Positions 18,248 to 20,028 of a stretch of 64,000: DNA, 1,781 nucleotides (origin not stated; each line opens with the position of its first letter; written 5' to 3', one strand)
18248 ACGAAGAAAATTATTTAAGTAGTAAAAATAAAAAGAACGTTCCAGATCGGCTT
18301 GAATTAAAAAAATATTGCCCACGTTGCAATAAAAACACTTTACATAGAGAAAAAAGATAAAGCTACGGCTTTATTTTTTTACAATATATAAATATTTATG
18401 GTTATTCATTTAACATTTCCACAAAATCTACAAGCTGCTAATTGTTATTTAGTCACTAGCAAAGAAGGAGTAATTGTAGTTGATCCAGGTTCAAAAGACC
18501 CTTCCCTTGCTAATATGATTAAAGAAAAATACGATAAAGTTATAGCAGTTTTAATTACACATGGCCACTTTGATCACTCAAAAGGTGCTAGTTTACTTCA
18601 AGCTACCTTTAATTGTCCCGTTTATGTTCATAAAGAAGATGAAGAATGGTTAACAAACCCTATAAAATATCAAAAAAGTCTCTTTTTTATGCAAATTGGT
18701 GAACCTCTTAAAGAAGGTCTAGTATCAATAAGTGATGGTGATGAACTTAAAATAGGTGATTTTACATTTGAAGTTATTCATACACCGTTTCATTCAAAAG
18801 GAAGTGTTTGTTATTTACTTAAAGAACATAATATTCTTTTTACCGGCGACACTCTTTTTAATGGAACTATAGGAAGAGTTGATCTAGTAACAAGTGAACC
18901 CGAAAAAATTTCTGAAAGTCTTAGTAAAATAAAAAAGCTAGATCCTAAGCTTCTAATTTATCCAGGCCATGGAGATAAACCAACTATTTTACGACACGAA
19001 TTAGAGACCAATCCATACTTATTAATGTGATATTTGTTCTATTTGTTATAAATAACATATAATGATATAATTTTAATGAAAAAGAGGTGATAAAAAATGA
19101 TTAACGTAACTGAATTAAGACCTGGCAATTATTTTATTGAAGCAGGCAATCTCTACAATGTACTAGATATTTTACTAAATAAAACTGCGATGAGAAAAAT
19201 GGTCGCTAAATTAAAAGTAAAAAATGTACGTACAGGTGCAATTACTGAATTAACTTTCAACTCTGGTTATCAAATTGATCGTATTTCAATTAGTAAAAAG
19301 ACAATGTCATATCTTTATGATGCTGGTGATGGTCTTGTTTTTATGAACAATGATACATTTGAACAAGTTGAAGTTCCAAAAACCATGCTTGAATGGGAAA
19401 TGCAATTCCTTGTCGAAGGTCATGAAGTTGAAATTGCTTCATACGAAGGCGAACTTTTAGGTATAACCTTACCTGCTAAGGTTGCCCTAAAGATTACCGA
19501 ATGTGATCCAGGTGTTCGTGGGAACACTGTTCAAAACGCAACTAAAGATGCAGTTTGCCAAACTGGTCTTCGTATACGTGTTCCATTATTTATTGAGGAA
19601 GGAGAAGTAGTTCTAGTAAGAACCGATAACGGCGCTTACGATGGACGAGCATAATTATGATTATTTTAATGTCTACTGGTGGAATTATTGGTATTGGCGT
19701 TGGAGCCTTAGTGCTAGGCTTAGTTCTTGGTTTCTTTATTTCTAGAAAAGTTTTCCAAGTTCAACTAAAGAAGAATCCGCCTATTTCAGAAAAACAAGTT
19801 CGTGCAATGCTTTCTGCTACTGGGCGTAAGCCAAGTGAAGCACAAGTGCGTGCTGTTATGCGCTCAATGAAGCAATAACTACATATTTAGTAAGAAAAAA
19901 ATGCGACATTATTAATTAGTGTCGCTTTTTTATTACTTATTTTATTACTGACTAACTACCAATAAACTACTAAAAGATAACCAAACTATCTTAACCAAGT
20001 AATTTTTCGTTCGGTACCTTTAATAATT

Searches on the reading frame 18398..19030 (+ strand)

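Call 37: search_protein_families(library=pfam, proteins=[window:18398-19030:+], max_evalue=0.001)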
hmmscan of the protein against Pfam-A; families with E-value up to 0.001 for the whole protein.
window:18398-19030:+ (210 aa): 4 families
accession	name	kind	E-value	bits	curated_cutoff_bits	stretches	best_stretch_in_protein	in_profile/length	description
PF00753.33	Lactamase_B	-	7.9e-38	130.8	22.7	1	13-191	5-196/196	Metallo-beta-lactamase superfamily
PF12706.13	Lactamase_B_2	-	2e-09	37.8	27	1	26-152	3-143/200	Beta-lactamase superfamily domain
PF19583.5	ODP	-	2.3e-08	34.6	27.2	1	14-157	3-140/194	ODP family beta lactamase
PF13483.12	Lactamase_B_3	-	3.9e-06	27.4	24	1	14-134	7-85/160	Beta-lactamase superfamily domain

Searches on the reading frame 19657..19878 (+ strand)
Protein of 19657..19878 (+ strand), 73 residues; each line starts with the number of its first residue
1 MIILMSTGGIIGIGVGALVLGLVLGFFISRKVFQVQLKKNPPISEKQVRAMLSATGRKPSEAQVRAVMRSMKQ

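Call 37: search_protein_families(library=pfam, proteins=[window:19657-19878:+], max_evalue=0.001)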
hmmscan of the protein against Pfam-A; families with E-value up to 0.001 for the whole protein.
window:19657-19878:+ (73 aa): 1 family
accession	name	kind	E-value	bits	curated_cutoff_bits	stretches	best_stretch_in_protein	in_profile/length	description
PF03672.18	UPF0154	-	5.6e-27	93.8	27.1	1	15-73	2-60/60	Uncharacterised protein family (UPF0154)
